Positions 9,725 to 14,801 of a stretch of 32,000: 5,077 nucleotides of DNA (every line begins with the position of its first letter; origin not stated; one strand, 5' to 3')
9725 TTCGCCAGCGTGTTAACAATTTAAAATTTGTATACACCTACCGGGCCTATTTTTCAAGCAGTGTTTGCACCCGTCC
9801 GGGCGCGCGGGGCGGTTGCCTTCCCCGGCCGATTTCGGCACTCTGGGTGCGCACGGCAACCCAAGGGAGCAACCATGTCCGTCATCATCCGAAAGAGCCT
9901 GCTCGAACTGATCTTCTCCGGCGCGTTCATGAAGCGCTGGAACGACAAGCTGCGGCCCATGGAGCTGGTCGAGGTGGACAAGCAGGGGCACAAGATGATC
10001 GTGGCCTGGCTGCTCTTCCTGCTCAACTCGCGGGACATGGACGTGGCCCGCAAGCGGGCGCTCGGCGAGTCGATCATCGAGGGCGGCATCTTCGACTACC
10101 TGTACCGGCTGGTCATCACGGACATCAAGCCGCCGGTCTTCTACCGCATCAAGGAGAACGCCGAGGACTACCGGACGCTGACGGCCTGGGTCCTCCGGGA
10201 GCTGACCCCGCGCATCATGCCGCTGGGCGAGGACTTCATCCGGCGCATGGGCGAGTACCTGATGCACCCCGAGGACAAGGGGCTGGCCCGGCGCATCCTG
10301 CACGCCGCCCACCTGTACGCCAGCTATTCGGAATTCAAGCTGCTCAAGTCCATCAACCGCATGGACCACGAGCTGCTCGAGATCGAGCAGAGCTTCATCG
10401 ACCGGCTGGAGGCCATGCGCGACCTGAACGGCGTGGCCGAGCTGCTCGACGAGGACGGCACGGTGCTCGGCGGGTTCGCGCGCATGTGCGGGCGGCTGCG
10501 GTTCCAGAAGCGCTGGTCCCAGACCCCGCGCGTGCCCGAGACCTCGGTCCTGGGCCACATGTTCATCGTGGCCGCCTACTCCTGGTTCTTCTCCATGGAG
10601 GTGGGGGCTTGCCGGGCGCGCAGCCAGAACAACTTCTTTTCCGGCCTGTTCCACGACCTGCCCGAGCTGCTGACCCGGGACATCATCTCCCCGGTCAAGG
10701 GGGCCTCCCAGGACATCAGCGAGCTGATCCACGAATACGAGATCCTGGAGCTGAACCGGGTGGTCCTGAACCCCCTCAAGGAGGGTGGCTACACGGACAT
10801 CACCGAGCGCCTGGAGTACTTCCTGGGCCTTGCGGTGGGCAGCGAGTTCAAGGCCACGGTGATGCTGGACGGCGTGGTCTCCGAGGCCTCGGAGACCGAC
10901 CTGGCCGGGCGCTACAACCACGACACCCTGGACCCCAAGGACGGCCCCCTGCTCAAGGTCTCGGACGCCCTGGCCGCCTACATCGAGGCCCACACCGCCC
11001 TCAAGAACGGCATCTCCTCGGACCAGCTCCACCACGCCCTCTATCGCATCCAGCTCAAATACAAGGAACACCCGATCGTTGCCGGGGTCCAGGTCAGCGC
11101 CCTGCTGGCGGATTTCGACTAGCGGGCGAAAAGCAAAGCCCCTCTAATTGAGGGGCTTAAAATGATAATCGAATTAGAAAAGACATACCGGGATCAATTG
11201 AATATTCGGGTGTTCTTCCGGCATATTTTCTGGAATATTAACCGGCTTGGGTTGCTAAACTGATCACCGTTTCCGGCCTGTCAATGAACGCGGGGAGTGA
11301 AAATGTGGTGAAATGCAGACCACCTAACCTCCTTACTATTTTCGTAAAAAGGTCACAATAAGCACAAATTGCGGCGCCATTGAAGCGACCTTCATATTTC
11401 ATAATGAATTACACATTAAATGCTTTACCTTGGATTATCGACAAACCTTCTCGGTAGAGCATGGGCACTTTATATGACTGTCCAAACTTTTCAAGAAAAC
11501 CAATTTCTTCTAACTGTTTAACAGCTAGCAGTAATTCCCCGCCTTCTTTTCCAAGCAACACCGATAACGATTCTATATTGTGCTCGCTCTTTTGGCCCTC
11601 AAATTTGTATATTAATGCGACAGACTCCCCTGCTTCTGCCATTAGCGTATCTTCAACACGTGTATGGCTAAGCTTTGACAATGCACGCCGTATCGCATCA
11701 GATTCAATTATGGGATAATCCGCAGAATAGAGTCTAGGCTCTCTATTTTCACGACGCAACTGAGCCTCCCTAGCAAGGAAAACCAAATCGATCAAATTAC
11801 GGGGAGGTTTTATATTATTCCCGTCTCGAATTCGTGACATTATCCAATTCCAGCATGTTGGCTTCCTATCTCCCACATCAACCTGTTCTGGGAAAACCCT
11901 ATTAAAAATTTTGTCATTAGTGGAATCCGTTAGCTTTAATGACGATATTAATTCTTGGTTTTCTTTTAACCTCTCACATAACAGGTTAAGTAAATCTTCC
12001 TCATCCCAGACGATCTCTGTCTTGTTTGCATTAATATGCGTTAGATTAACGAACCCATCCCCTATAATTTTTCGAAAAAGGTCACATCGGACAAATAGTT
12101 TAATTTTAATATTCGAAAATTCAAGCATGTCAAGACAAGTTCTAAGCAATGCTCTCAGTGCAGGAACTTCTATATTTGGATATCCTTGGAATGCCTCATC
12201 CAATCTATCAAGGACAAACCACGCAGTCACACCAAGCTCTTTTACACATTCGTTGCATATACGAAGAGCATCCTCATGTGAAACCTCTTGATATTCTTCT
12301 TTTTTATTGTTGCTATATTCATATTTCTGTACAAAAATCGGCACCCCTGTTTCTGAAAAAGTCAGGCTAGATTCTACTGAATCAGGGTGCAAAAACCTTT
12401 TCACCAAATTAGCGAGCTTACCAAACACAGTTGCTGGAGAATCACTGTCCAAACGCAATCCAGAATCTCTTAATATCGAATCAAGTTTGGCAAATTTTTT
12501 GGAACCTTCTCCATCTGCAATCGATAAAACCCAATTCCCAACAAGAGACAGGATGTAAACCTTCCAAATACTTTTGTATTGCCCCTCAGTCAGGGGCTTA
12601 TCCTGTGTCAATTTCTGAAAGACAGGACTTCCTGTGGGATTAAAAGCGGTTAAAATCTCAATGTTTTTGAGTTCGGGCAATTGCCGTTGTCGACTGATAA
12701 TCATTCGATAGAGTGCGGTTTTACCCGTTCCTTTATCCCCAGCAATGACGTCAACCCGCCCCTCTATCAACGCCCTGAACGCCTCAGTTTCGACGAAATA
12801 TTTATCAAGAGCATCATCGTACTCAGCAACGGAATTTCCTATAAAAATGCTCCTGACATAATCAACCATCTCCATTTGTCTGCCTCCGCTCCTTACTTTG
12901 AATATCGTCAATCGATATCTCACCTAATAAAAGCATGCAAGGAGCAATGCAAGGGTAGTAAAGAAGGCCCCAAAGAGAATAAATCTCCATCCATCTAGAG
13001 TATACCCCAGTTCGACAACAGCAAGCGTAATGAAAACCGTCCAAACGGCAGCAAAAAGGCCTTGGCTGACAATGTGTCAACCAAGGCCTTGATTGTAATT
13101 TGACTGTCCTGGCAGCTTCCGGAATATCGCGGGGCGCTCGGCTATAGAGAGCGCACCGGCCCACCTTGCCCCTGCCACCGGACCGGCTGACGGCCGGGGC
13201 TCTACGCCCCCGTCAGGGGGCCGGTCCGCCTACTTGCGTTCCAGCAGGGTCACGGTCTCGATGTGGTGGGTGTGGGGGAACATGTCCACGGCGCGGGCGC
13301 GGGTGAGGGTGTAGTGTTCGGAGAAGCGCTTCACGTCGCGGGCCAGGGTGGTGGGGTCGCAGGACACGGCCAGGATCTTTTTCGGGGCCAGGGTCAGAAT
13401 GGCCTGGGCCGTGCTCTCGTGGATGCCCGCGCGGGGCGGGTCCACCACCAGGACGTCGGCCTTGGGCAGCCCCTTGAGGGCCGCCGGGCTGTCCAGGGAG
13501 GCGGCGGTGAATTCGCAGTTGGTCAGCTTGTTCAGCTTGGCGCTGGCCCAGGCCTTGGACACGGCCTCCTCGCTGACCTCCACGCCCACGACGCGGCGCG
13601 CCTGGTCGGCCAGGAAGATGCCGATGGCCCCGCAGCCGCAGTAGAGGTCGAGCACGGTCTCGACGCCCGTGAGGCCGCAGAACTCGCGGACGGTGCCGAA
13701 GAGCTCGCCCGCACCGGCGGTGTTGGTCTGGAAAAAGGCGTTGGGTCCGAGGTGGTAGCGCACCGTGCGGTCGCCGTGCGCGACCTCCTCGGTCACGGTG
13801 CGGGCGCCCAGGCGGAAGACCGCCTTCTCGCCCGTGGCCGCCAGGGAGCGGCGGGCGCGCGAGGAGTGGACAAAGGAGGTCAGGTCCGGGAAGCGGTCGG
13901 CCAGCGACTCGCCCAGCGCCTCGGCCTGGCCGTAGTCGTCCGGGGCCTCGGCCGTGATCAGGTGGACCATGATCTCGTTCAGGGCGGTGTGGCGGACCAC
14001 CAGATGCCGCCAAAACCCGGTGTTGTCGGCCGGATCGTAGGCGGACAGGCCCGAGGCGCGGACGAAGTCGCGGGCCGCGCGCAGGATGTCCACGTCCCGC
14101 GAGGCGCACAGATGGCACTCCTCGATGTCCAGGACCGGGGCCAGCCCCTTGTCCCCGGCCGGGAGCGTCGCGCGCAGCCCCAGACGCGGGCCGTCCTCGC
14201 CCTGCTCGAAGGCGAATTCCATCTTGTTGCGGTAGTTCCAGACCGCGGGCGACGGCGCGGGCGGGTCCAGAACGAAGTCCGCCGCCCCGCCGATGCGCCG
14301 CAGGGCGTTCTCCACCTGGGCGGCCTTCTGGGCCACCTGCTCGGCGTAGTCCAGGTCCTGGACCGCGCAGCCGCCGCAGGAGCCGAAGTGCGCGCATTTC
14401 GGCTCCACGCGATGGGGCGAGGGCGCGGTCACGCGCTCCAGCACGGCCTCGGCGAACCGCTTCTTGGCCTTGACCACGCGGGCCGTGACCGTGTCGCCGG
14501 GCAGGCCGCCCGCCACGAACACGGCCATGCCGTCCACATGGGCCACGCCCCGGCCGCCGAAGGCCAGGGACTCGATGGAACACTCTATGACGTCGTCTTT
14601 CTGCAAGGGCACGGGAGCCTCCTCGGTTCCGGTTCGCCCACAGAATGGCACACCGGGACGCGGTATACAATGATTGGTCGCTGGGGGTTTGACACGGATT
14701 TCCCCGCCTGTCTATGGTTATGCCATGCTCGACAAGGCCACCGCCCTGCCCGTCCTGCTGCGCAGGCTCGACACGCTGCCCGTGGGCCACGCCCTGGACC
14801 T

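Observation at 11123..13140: Low-GC islet carrying a solitary 488-aa P-loop NTPase: candidate undescribed defence-type system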

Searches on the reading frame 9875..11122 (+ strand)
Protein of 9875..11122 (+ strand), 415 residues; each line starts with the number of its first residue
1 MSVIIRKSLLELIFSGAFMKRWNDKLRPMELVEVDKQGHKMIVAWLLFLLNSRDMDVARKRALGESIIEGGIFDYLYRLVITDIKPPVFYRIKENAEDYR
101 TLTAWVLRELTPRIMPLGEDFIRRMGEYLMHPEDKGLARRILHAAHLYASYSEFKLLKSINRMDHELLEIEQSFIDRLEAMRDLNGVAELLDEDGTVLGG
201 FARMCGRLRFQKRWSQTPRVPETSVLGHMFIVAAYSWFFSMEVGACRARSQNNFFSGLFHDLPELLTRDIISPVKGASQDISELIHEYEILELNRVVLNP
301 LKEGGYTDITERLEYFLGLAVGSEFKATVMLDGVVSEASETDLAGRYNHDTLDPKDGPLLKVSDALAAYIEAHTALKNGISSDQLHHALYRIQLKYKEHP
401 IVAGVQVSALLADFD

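Call 4: search_protein_families(library=pfam, proteins=[window:9875-11122:+], max_evalue=1)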
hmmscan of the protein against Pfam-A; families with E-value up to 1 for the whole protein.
window:9875-11122:+ (415 aa): 2 families
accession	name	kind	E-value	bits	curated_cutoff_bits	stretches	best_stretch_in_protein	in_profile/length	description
PF13023.12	HD_3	-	6.1e-25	88.5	22.5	1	205-389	1-161/165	HD domain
PF12917.13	YfbR-like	-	3.7e-13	50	25.9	1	201-291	2-95/182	5'-deoxynucleotidase YfbR-like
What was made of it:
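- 9875..11122 (+): Host HD-domain (HD_3 / YfbR-like) gene; left border of the insertion. Pfam hit in call 4.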

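Call 22: find_related_loci(query=window:9875-11122:+, collection=genome_contigs, flank=6000)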
Query window:9875-11122:+ (415 aa) in genome_contigs; peptide patterns used: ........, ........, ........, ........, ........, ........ (x = any residue, [..] = any of these).
217 stretches matched a pattern; 147 encode a relative of the query (tblastn E <= 1e-3); the best 80 are kept; 80 distinct loci.
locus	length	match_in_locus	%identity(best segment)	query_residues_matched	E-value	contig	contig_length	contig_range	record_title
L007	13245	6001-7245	95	1-415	0e+0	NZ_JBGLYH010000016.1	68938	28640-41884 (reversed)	Pseudodesulfovibrio karagichevae strain 9FUS NODE_16_length_68938_cov_63.302335, whole genome shotgun sequence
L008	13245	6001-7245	93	1-415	0e+0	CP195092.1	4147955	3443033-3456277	Desulfovibrio caledoniensis strain lm2024 chromosome, complete genome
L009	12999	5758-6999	86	1-414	0e+0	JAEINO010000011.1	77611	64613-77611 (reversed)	MAG: Pseudodesulfovibrio sp. isolate MAG6 NODE_324_length_77611_cov_35.693089, whole genome shotgun sequence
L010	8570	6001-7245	85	1-415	0e+0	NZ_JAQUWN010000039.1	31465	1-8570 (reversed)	MAG: Pseudodesulfovibrio sp. isolate STD2_191 NODE_5032_length_31465_cov_5.693695_Sandtown_D2, whole genome shotgun sequ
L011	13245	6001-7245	84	1-415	0e+0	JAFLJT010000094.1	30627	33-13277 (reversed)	MAG: Pseudodesulfovibrio sp. isolate MC-06 c_000000858233, whole genome shotgun sequence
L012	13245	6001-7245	85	1-415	0e+0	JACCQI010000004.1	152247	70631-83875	MAG: Desulfovibrionaceae bacterium isolate MIC098Bin4 NODE_29_length_152247_cov_19.802637, whole genome shotgun sequence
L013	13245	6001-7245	84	1-415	0e+0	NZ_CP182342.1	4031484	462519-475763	MAG: Pseudodesulfovibrio sp. isolate Pygsuia-isolate-1 chromosome, complete genome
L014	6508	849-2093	84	1-415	0e+0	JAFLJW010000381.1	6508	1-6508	MAG: Pseudodesulfovibrio sp. isolate MC-09 c_000000343220, whole genome shotgun sequence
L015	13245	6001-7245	83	1-415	0e+0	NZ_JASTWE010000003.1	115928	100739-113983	Pseudodesulfovibrio pelocollis strain SB368 3, whole genome shotgun sequence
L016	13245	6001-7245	77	1-415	0e+0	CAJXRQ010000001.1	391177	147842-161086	MAG TPA_asm: uncultured Desulfovibrio sp. isolate SRR6201696_bin.13_MetaBAT_v2.12.1_MAG genome assembly, contig: NODE_10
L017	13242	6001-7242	79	2-415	0e+0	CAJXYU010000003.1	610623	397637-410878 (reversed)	MAG TPA_asm: uncultured Desulfovibrio sp. isolate SRR6201695_bin.5_MetaBAT_v2.12.1_MAG genome assembly, contig: NODE_8_l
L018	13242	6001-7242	76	1-415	0e+0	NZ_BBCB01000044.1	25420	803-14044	Salidesulfovibrio brasiliensis JCM 12178, whole genome shotgun sequence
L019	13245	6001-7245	69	1-415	0e+0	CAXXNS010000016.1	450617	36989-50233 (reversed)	MAG: Desulfovibrionaceae bacterium isolate 618da8eb-5dbc-4472-aaca-e875e6edea77 genome assembly, contig: contig_16, whol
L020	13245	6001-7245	69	1-415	0e+0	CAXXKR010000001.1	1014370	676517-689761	MAG: Desulfovibrionaceae bacterium isolate 13a355c6-41d9-40ac-acd2-aad2d687202c genome assembly, contig: contig_1, whole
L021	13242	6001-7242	69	1-415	0e+0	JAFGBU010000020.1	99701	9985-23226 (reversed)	MAG: Desulfovibrionaceae bacterium isolate Zod_Metabat.1050 k87_2661921, whole genome shotgun sequence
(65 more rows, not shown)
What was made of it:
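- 9875..11122 (+): It is 95% identical to the Pseudodesulfovibrio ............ protein and 93% to that of Desulfovibrio caledoniensis (call 22).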

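Call 83: search_protein_families(library=pfam, proteins=[L007:7315-8220:+, L007:8337-9698:-, L007:9823-10833:-, L008:7581-8207:+, L008:8280-9257:-], max_evalue=0.001)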
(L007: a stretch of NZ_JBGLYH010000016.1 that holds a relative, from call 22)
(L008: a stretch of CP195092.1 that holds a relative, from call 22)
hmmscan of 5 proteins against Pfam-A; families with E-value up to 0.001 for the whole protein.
L007:7315-8220:+ (301 aa): 0 families

L007:8337-9698:- (453 aa): 6 families
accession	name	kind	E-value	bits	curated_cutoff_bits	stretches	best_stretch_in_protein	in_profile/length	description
PF13649.12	Methyltransf_25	-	7.5e-14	52.6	27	1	190-283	1-97/97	Methyltransferase domain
PF08241.18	Methyltransf_11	-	1.5e-12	48.4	21.2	1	191-286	1-94/95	Methyltransferase domain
PF13847.12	Methyltransf_31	-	4.4e-11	43.1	27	1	189-286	6-108/145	Methyltransferase domain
PF08242.18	Methyltransf_12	-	4.6e-09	37.3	30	1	191-285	1-98/98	Methyltransferase domain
PF13489.12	Methyltransf_23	-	6.6e-06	26.4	27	1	171-327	9-160/164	Methyltransferase domain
PF05175.20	MTS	-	9.5e-06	25.8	23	1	185-258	29-104/170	Methyltransferase small domain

L007:9823-10833:- (336 aa): 3 families
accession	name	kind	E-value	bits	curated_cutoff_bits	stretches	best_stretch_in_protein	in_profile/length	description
PF13407.12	Peripla_BP_4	-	1.8e-46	159.2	35.1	1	57-312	2-257/258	Periplasmic binding protein domain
PF00532.27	Peripla_BP_1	-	1.4e-12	48.1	22.2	1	55-268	3-213/281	Periplasmic binding proteins and sugar binding domain of LacI family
PF13377.12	Peripla_BP_3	-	2.5e-07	31.4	26.5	0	182-319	14-155/167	Periplasmic binding protein-like domain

L008:7581-8207:+ (208 aa): 1 family
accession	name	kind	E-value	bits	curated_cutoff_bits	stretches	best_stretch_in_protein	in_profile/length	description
PF07589.16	PEP-CTERM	-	7.2e-05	23.1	20.7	1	182-200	1-20/24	PEP-CTERM motif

L008:8280-9257:- (325 aa): 3 families
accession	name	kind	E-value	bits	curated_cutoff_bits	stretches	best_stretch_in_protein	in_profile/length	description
PF13407.12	Peripla_BP_4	-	5.3e-47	161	35.1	1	46-301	2-257/258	Periplasmic binding protein domain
PF00532.27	Peripla_BP_1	-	1.1e-12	48.5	22.2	1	45-250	4-205/281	Periplasmic binding proteins and sugar binding domain of LacI family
PF13377.12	Peripla_BP_3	-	2.2e-10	41.3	26.5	1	173-308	16-156/167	Periplasmic binding protein-like domain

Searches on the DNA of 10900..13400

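Call 37: search_rna_families(source=window, start=10900, end=13400, threshold=evalue, max_evalue=1)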
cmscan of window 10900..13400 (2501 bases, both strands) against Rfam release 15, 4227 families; matches with E-value up to 1: 1.
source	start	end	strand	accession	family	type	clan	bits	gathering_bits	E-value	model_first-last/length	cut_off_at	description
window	13282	13400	+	RF01946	KCNQ1OT1_1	Gene; lncRNA;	-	13.7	70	0.07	1-114/464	3'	KCNQ1 overlapping transcript 1 conserved region 1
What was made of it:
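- Tried and rejected: There is no Rfam hit (call 37).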

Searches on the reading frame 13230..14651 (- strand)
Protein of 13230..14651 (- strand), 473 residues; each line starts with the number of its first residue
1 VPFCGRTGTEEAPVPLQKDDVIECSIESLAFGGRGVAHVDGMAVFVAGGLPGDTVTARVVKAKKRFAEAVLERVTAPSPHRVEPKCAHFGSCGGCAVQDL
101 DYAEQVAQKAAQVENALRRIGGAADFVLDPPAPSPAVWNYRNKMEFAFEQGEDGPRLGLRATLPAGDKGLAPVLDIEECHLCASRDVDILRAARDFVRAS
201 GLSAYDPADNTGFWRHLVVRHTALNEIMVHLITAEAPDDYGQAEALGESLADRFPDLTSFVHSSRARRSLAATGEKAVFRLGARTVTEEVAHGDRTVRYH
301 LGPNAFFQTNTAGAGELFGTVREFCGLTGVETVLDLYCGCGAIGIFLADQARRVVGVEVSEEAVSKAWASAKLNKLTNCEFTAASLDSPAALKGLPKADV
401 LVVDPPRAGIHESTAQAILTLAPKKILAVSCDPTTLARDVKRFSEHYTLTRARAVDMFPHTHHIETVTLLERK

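Call 4: search_protein_families(library=pfam, proteins=[window:13230-14651:-], max_evalue=1)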
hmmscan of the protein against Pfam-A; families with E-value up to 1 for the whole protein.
window:13230-14651:- (473 aa): 15 families
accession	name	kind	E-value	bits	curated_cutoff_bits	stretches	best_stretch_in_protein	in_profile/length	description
PF05958.17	tRNA_U5-meth_tr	-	2.7e-26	92.9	23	1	272-473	145-357/357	tRNA (Uracil-5-)-methyltransferase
PF01938.26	TRAM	-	3.1e-09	37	21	1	21-70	7-59/61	TRAM domain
PF13847.12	Methyltransf_31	-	1.1e-08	35.3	27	1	331-404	5-81/145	Methyltransferase domain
PF05175.20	MTS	-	1.7e-07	31.5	23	1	332-422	34-126/170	Methyltransferase small domain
PF13649.12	Methyltransf_25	-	1.4e-06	29.3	27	1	333-388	1-57/97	Methyltransferase domain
PF03602.21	Cons_hypoth95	-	3.5e-05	24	24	1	329-427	41-142/182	Conserved hypothetical protein 95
PF05724.17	TPMT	-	0.00035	20.7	26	1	338-378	46-87/218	Thiopurine S-methyltransferase (TPMT)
PF02475.24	TRM5-TYW2_MTfase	-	0.0016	18.9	28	1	331-378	38-87/164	TRM5/TYW2 methyltransferase domain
PF08242.18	Methyltransf_12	-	0.0028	18.8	30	1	334-402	1-70/98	Methyltransferase domain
PF09445.16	Methyltransf_15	-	0.0055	16.7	22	1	331-410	2-84/165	RNA cap guanine-N2 methyltransferase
PF06325.19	PrmA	-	0.0071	16.3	22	1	330-402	162-231/296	Ribosomal protein L11 methyltransferase (PrmA)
PF08241.18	Methyltransf_11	-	0.013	16.6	21.2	1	334-387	1-52/95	Methyltransferase domain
PF01555.25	N6_N4_Mtase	-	0.015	15.7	26.7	1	332-365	184-217/221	DNA methylase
PF01135.25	PCMT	-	0.075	13.2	20.3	1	299-379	43-126/210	Protein-L-isoaspartate(D-aspartate) O-methyltransferase (PCMT)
PF02390.23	Methyltransf_4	-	0.17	11.8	24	1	332-382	4-56/173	Putative methyltransferase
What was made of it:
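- Checked: Downstream is a TRAM + tRNA_U5-meth_tr protein of the RlmD type (E 3e-26) (call 4).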
